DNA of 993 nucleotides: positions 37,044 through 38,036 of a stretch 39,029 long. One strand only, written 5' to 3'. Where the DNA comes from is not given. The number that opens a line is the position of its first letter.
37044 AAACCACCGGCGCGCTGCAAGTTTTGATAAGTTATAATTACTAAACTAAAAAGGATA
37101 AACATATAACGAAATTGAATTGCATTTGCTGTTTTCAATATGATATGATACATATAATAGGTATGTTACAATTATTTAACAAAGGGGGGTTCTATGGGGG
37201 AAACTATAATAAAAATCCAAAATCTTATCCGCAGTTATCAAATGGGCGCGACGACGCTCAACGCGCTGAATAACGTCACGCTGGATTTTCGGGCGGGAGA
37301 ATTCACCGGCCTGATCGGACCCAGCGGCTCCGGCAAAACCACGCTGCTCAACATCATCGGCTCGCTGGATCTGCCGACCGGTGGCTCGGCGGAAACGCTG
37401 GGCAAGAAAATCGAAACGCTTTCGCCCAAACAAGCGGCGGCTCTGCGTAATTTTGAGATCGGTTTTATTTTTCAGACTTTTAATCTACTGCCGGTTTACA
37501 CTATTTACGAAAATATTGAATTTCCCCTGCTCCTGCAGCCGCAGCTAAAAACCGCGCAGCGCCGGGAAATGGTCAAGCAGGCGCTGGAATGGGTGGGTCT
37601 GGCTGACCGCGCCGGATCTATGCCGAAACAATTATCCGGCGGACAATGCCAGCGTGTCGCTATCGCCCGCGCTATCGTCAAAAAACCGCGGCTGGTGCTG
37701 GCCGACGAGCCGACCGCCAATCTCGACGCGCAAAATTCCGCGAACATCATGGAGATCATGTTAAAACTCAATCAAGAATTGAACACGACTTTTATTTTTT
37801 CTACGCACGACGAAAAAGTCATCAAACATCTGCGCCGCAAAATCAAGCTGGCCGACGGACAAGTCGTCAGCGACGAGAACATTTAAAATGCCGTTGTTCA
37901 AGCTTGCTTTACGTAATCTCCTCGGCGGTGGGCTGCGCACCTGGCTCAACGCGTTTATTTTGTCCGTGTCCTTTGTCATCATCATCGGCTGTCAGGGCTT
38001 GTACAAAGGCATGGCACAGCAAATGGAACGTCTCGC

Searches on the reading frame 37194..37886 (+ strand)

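Call 7: search_protein_families(library=pfam, proteins=[window:37194-37886:+], max_evalue=0.001)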
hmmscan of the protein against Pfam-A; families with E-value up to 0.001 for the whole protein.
window:37194-37886:+ (230 aa): 4 families
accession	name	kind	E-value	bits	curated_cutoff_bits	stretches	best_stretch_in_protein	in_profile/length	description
PF00005.33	ABC_tran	-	2.2e-34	119.5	25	1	25-175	1-137/137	ABC transporter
PF13304.12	AAA_21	-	4.3e-11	43.9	27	2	37-89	1-62/304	AAA domain, putative AbiEii toxin, Type IV TA system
PF02463.25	SMC_N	-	1.1e-07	31.9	40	1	28-219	18-211/220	RecF/RecN/SMC N terminal domain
PF13476.12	AAA_23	-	6.7e-05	24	27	1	7-56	3-40/201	AAA domain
